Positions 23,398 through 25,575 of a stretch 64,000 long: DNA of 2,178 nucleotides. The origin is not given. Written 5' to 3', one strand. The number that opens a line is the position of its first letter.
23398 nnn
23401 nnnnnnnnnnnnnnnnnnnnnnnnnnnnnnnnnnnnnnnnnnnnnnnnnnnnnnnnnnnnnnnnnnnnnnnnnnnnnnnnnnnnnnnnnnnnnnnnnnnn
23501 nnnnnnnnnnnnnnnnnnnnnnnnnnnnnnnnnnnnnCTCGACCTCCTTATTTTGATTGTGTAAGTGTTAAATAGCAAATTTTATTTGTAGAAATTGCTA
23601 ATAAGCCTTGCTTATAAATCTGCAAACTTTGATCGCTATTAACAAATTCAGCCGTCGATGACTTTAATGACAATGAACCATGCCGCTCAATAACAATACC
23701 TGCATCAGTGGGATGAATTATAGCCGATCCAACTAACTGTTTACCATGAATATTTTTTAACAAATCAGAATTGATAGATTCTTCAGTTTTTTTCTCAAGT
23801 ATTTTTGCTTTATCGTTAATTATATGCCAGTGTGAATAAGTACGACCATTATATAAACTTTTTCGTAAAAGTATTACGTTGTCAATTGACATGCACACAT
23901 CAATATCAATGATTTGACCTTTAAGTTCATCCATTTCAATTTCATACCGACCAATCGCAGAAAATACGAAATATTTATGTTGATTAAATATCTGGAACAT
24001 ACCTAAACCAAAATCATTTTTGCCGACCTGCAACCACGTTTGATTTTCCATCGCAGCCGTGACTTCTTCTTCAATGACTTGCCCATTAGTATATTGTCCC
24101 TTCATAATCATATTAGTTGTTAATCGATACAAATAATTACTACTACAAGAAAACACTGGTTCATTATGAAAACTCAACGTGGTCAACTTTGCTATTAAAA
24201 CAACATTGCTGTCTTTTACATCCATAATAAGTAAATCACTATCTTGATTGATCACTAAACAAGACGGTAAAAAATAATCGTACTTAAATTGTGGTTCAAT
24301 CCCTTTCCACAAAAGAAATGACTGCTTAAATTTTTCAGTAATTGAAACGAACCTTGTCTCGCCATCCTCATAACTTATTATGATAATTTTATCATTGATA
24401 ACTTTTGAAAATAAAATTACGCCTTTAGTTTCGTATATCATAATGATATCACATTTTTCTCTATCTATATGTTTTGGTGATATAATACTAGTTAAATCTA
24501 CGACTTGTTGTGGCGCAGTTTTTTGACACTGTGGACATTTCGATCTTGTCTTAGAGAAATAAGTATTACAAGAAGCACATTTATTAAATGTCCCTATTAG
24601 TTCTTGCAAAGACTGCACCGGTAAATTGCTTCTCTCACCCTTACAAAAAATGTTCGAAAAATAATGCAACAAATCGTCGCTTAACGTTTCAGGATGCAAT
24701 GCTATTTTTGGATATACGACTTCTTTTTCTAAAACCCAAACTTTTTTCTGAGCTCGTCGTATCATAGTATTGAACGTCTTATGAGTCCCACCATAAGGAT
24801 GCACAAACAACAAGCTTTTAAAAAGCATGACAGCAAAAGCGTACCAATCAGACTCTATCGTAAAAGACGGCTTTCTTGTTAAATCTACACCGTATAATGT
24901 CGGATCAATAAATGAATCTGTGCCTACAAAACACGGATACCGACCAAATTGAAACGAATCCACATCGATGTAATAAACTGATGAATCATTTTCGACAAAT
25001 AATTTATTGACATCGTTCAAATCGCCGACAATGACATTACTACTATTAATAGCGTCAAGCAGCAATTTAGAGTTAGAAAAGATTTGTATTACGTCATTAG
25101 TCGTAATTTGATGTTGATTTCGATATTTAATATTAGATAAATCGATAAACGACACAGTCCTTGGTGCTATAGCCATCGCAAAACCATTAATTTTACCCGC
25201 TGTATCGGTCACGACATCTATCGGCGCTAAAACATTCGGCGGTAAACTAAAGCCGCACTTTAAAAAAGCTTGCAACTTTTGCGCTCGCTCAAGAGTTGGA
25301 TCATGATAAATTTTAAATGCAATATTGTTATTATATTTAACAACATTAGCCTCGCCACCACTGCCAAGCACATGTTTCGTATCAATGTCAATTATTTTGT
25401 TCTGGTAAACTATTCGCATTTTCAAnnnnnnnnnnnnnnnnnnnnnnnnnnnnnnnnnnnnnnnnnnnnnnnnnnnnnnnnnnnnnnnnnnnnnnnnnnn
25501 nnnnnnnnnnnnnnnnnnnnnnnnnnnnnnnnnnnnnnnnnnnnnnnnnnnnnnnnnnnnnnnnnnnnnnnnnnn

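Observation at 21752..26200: TerY-P-like triad (vWA protein, Zn-ribbon kinase, PP2C phosphatase) carried by a phage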

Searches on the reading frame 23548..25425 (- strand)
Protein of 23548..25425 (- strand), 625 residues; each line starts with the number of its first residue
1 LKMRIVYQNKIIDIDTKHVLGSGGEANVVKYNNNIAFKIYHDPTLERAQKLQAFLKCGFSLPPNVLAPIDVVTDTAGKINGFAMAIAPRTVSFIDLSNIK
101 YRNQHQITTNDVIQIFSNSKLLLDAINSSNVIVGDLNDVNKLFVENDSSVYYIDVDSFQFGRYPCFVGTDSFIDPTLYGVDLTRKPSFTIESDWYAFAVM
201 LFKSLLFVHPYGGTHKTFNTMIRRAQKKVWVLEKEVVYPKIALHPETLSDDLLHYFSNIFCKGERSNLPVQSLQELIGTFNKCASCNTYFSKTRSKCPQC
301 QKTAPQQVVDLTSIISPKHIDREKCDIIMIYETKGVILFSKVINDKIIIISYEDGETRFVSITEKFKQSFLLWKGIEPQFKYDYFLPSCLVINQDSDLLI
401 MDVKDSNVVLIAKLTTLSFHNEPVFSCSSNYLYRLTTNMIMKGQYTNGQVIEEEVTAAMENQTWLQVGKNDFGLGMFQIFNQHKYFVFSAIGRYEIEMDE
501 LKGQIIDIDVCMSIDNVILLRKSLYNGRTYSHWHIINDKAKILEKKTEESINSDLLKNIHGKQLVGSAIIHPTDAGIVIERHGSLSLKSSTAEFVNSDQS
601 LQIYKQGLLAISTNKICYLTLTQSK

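Call 3: search_protein_families(library=pfam, proteins=[window:23548-25425:-], max_evalue=0.01)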
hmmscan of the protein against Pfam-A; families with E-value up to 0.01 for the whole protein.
window:23548-25425:- (625 aa): 1 family
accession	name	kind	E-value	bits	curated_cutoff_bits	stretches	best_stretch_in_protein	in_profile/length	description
PF00069.31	Pkinase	-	0.00067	19.6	31.7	1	101-262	90-246/263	Protein kinase domain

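Call 4: search_protein_families(library=phrogs, proteins=[window:23548-25425:-], max_evalue=0.001)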
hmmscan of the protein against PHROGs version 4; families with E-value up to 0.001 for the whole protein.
window:23548-25425:- (625 aa): 1 family
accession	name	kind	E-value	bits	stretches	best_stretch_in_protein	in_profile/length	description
phrog_37888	-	unknown function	1.7e-06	27.8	1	18-214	17-224/646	-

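Call 6: search_protein_families(library=ncbifam, proteins=[window:23548-25425:-], max_evalue=0.01)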
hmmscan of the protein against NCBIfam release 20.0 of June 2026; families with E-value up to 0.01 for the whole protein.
window:23548-25425:- (625 aa): 0 families

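Call 7: search_protein_families(library=padloc, proteins=[window:23548-25425:-], max_evalue=0.01)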
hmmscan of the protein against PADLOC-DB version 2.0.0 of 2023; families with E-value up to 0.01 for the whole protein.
window:23548-25425:- (625 aa): 1 family
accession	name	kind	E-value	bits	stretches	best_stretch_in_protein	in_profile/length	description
PDLC04047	PD-T4-6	-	0.0032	14.6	0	103-230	104-230/327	-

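Call 12: search_dna_similar(query=window:23548-25425:-, collection=phages, mode=protein, max_rows=30, max_evalue=0.001)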
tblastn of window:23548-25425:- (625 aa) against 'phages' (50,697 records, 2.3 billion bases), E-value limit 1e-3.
Records with a match: 4; places in all: 4; records where one place covers at least 80% of the query: 0.
Best place of each record, by identity: <60% 4.
By first word of the organism name: uncultured 3; Bacteriophage 1.
By host as written in the record: - 4.
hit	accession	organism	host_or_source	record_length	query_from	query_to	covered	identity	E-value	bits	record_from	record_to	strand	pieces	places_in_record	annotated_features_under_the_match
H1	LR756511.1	uncultured phage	metagenomic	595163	1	269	43%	27.4%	4e-25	117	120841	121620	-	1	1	record has no annotation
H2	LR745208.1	uncultured phage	metagenomic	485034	1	269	43%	26.8%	5e-20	101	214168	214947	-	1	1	record has no annotation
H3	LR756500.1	uncultured phage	metagenomic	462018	3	265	42%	26.1%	8e-9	65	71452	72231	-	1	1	record has no annotation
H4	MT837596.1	Bacteriophage sp.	human fecal samples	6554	22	157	22%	32.4%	7e-7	59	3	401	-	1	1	record has no annotation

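Call 14: find_homologous_proteins(query=window:23548-25425:-, max_evalue=0.001)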
Query window:23548-25425:- (625 aa): 245 proteins with E <= 0.001 among 6774 candidates; the best 120 are listed.
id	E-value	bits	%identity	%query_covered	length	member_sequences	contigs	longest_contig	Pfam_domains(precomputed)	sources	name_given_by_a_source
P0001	0.0e+0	1415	100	100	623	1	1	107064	-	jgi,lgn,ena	-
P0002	9.4e-278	941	64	99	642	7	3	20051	-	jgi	-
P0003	2.2e-226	771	53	99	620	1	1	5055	PF00069.32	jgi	jgi:serine/threonine protein kinase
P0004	2.2e-225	768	54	99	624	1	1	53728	-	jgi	-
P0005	3.9e-222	757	54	99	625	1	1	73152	-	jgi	-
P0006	1.6e-220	752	53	99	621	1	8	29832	-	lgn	-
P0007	3.6e-214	731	53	98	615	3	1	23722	PF00069.32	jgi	jgi:hypothetical protein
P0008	1.7e-213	728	53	99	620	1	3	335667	-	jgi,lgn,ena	-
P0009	3.7e-212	724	52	99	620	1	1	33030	-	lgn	-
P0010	8.5e-212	723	51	99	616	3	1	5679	PF00069.32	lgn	-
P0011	7.0e-209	713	52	99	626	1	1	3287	-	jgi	jgi:hypothetical protein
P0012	2.2e-205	702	49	99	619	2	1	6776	PF00069.32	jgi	-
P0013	9.3e-197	673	48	99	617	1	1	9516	PF00069.32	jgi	jgi:serine/threonine protein kinase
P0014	7.6e-195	667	50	99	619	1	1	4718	PF00069.32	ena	-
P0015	2.6e-193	662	49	99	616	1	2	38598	PF00069.32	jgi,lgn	jgi:H/ACA ribonucleoprotein complex subunit 3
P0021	1.2e-182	627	46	99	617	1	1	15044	-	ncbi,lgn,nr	ncbi:MAG: hypothetical protein JXB88_21325 [Spirochaetales bacterium]|nr:hypothetical protein [Spiro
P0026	8.3e-109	383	36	100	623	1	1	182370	PF00069.32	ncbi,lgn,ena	-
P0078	7.8e-74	267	31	99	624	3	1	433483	-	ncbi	-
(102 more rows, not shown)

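Call 15: get_annotated_region(hit=H3, flank=6000)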
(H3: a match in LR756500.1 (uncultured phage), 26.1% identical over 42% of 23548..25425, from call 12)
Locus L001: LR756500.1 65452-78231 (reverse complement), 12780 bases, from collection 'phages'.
description: uncultured phage genome assembly, chromosome: 1.
organism: uncultured phage (NCBI taxid 278008)
taxonomy: Viruses; environmental samples
host: -; source: metagenomic; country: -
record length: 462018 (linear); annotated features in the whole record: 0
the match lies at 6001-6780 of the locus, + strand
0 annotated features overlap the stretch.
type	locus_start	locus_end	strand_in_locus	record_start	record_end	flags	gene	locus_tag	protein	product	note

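Call 16: get_annotated_region(hit=H1, flank=10000)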
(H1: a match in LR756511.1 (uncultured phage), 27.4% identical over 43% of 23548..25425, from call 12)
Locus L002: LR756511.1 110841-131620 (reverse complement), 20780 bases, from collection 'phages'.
description: uncultured phage genome assembly, chromosome: 1.
organism: uncultured phage (NCBI taxid 278008)
taxonomy: Viruses; environmental samples
host: -; source: metagenomic; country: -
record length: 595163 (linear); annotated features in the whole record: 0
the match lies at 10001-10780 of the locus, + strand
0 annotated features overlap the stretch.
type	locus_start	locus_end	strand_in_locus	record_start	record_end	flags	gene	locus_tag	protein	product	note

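Call 17: find_encoding_contigs(protein=P0001, flank=10000, max_places=3)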
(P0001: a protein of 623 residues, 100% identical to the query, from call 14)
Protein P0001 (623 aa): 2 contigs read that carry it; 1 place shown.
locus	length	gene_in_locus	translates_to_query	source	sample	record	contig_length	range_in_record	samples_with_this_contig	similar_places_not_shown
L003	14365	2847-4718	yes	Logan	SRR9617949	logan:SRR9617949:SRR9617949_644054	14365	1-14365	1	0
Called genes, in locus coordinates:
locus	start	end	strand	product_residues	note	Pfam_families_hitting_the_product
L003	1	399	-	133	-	?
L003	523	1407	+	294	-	PF02540:NAD_synthase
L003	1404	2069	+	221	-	PF22175:Ogg-HhH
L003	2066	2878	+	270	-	PF13672:PP2C_2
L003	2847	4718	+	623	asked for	-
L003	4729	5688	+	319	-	PF00857:Isochorismatase (faint)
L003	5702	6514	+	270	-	-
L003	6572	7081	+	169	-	-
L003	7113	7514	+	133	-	-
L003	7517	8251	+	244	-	-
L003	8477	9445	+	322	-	-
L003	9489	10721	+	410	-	-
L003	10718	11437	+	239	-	PF00092:VWA (weak), PF13519:VWA_2 (weak), PF25106:VWA_4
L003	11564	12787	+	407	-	-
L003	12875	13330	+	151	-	-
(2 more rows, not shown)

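Call 18: find_encoding_contigs(protein=P0008, flank=10000, max_places=3)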
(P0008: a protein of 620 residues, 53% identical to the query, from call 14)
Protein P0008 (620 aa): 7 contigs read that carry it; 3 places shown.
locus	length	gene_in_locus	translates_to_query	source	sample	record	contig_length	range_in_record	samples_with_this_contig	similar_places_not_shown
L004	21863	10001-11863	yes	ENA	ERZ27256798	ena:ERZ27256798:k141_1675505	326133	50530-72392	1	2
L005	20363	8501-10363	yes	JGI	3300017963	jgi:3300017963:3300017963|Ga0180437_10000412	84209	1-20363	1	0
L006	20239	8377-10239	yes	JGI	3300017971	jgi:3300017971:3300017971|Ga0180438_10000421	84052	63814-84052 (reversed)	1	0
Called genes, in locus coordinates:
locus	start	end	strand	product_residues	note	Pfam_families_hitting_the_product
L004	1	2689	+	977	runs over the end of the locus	-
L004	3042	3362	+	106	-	-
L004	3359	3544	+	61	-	-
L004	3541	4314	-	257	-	PF13186:SPASM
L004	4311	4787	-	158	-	-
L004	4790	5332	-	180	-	-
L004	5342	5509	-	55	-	PF00381:PTS-HPr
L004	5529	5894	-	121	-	-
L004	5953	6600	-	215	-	-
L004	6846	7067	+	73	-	-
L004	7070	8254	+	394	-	PF17767:NAPRTase_N, PF04095:NAPRTase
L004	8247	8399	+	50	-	-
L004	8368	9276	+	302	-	PF02540:NAD_synthase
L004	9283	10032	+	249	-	PF13672:PP2C_2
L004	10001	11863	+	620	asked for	-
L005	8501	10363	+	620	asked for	-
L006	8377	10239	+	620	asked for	-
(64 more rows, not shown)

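Call 20: find_encoding_contigs(protein=P0026, flank=8000, max_places=1)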
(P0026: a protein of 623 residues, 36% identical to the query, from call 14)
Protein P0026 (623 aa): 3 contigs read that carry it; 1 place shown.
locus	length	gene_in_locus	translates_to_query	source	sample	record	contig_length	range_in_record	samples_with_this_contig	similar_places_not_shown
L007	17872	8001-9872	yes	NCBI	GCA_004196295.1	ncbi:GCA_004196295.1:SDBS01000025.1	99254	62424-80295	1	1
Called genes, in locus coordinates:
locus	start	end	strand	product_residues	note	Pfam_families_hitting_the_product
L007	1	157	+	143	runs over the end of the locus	-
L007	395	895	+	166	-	-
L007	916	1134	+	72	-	-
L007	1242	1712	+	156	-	-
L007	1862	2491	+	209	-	PF00886:Ribosomal_S16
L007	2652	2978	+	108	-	PF13083:KH_KhpA-B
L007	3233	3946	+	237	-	PF01746:tRNA_m1G_MT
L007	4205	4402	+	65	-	-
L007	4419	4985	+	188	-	-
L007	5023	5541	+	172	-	-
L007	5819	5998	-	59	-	-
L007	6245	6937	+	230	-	PF19368:WHD_AraR, PF21906:WHD_NrtR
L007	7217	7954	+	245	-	PF13672:PP2C_2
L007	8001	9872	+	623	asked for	PF00069:Pkinase (weak)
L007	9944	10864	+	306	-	-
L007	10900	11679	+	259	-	PF00092:VWA (weak)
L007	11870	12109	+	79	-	-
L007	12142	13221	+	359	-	PF02749:QRPTase_N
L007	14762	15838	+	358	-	PF02371:Transposase_20 (weak)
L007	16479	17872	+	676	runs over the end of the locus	PF00270:DEAD (weak), PF04851:ResIII, PF17757:UvrB_inter, PF27431:UvrB_3rd, PF00271:Helicase_C, PF12344:UvrB, PF02151:UVR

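Call 21: find_encoding_contigs(protein=P0078, flank=8000, max_places=1)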
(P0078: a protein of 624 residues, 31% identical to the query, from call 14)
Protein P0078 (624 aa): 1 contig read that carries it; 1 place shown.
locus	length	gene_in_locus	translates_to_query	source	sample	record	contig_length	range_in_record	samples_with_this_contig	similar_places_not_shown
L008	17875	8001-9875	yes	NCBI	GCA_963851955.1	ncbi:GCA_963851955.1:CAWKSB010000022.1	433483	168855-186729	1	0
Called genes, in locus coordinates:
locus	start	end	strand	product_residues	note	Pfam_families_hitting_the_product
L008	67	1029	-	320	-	PF20030:bpMoxR, PF00004:AAA (faint), PF07726:AAA_3, PF07728:AAA_5, PF17863:AAA_lid_2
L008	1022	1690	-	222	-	-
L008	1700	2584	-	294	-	PF13559:DUF4129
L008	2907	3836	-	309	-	PF13559:DUF4129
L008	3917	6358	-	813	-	-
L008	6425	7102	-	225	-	PF01569:PAP2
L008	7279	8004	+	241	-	PF13672:PP2C_2 (weak)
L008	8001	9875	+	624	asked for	-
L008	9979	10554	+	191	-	-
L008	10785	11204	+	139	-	PF18929:DUF5678 (weak)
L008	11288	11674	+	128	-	PF13975:gag-asp_proteas (weak)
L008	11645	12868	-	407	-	PF00067:p450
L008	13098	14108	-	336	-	PF02361:CbiQ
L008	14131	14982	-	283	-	PF07155:ECF-ribofla_trS, PF12822:ECF_trnsprt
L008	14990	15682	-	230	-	PF28005:SCO2322 (weak)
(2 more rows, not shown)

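Call 22: find_encoding_contigs(protein=P0021, flank=8000, max_places=1)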
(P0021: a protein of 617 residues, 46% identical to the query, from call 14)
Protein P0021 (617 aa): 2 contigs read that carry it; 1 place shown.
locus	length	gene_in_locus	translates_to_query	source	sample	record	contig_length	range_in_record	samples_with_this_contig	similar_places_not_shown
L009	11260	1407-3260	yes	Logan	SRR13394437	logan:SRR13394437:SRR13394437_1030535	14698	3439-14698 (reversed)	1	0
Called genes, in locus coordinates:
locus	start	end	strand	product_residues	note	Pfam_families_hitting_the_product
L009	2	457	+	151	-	?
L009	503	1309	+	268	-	PF13672:PP2C_2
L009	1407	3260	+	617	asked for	-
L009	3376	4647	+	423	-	-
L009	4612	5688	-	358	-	-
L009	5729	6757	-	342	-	PF13243:SQHop_cyclase_C (weak)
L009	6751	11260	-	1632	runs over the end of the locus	PF01443:Viral_helicase1 (faint), PF01637:ATPase_2 (faint), PF02463:SMC_N (faint), PF02492:cobW (faint), PF03193:RsgA_GTPase (faint), PF17760:UvrA_inter (weak), PF17755:UvrA_DNA-bind (weak), PF00005:ABC_tran, +14 more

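Call 24: search_solved_structures(query=A1, max_evalue=0.01, show_alignments=1)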
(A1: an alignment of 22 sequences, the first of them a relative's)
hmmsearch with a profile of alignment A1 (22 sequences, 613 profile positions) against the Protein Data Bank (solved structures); distinct sequences matched with E-value up to 0.01: 39.
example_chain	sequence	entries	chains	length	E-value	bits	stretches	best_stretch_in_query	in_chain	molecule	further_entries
3ubd_A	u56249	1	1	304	5.8e-05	24.9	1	102-214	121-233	Ribosomal protein S6 kinase alpha-3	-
4el9_A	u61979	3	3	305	5.9e-05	24.9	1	102-214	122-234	Ribosomal protein S6 kinase alpha-3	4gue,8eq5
7opo_A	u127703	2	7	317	6.4e-05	24.8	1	102-214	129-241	Ribosomal protein S6 kinase alpha-3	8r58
8xfy_A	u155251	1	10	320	6.6e-05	24.8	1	102-214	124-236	Ribosomal protein S6 kinase alpha-3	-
4nus_A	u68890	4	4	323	6.7e-05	24.7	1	102-214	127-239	Ribosomal protein S6 kinase alpha-3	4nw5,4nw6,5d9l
3g51_A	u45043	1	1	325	6.8e-05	24.7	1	102-214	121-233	Ribosomal protein S6 kinase alpha-3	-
5d9k_A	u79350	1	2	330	7e-05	24.7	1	102-214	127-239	Ribosomal protein S6 kinase alpha-3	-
1fot_A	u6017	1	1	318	0.00025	22.8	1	108-207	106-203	CAMP-DEPENDENT PROTEIN KINASE TYPE 1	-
7fse_A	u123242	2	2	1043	0.00036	22.3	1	273-395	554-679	Reverse gyrase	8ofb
4ddt_A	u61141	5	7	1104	0.0004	22.2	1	273-395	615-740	Reverse gyrase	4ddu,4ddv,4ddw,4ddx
7fsf_A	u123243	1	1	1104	0.0004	22.2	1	273-395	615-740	Reverse gyrase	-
6g76_A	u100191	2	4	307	0.0004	22.2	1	103-211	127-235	Ribosomal protein S6 kinase alpha-6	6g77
6g78_A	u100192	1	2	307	0.0017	20.1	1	103-211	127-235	Ribosomal protein S6 kinase alpha-6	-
5uuu_A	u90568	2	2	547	0.0038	18.9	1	100-222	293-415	Beta-adrenergic receptor kinase 1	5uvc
5he0_A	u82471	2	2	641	0.0049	18.6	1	100-222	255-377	Beta-adrenergic receptor kinase 1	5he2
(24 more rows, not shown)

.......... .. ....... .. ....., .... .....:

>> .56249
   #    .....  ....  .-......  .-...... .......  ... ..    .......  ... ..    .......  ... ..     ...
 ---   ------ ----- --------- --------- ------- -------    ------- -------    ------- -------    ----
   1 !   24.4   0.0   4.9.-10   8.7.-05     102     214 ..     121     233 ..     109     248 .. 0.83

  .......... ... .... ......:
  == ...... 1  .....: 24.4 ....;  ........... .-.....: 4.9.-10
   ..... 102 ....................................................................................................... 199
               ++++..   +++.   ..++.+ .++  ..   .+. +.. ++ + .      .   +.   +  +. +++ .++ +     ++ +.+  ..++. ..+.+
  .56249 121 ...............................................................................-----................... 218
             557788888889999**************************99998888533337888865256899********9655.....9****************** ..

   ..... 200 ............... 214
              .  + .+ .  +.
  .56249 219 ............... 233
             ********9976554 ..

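Call 35: find_related_loci(query=A1, collection=genome_contigs, flank=10000)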
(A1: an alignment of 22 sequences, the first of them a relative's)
Query A1 (623 aa) in genome_contigs; peptide patterns used: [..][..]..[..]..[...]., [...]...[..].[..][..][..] (x = any residue, [..] = any of these).
557 stretches matched a pattern; 502 encode a relative of the query (tblastn E <= 1e-3); the best 80 are kept; 80 distinct loci.
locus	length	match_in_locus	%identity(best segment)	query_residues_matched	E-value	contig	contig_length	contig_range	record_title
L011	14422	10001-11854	47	1-621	0e+0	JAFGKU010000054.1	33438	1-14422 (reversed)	MAG: Spirochaetales bacterium isolate Zod_Metabat.353 k87_3659989, whole genome shotgun sequence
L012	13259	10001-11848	46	1-619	0e+0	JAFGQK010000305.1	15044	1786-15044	MAG: Spirochaetales bacterium isolate Zod_Metabat.749 k87_10734137, whole genome shotgun sequence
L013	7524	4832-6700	34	1-619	4e-118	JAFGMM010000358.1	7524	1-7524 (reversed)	MAG: Anaerolineae bacterium isolate Zod_Metabat.474 k87_12544121, whole genome shotgun sequence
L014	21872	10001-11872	34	1-621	4e-112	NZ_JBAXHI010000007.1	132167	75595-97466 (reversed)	MAG: Candidatus Chlorohelix sp. isolate ELA319 MAG319_7, whole genome shotgun sequence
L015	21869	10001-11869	33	1-620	6e-111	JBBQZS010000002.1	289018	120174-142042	MAG: Chloroflexia bacterium isolate Co_metawrap_2249 Cmw_2249_k141_1904486_length_289018_cov_34.9991, whole genome shotg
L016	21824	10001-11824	35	1-614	5e-111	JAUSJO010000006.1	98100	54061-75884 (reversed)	MAG: bacterium isolate E14_metabat.bin.303 E14_k141_804930, whole genome shotgun sequence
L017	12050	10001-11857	33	1-623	8e-110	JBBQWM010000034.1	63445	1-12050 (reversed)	MAG: Chloroflexia bacterium isolate Co_metawrap_2056 Cmw_2056_k141_22844777_length_63445_cov_31.9961, whole genome shotg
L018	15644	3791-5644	35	1-619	7e-108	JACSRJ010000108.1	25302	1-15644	MAG: Anaerolinea sp. isolate CH2 contig-70_2017, whole genome shotgun sequence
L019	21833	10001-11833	31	1-614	2e-105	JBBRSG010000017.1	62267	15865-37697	MAG: Chloroflexia bacterium isolate La2_metabat2.031 La2_metabat2.031_K_3594297L62267_cov_13.2159, whole genome shotgun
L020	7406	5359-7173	34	7-619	2e-105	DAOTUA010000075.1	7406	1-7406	MAG TPA_asm: Anaerolineae bacterium isolate F17_39 k129_3045870, whole genome shotgun sequence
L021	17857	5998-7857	34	1-619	2e-103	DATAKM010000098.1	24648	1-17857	MAG TPA_asm: Chloroflexia bacterium isolate SMAG_U6938 k141_222505, whole genome shotgun sequence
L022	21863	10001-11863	34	1-619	2e-103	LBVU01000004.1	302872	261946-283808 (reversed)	MAG: Candidatus Woesebacteria bacterium GW2011_GWB1_39_10 UT17_C0004, whole genome shotgun sequence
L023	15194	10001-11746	32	1-610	1e-98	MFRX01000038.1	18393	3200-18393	MAG: Candidatus Moranbacteria bacterium RIFCSPHIGHO2_02_FULL_40_12b rifcsphigho2_02_scaffold_6811, whole genome shotgun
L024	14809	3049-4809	32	17-617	2e-98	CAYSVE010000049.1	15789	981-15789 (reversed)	MAG TPA_asm: uncultured Anaerolineaceae bacterium isolate SRP128890_co1_11 genome assembly, contig: NODE_5749_length_157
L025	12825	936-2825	33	1-623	1e-96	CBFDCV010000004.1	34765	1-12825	MAG TPA_asm: uncultured candidate division WWE3 bacterium isolate SRR26215684_binner13_Refined_38 genome assembly, conti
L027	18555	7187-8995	33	1-619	1e-95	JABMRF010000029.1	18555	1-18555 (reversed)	MAG: Candidatus Kuenenbacteria bacterium isolate bin.190 k141_2574259, whole genome shotgun sequence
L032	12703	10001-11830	31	1-618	2e-94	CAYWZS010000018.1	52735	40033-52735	MAG TPA_asm: uncultured Anaerolineaceae bacterium isolate binchicken_co8_336 genome assembly, contig: NODE_535_length_52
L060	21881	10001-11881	29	1-618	1e-78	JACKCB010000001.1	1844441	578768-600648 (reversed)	MAG: Ardenticatenaceae bacterium isolate HK-STAS-CHLO-36 HK-STAS-CHLO-36_1, whole genome shotgun sequence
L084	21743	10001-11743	28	2-617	7e-71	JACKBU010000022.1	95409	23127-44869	MAG: Ardenticatenaceae bacterium isolate HK-STAS-CHLO-29 HK-STAS-CHLO-29_22, whole genome shotgun sequence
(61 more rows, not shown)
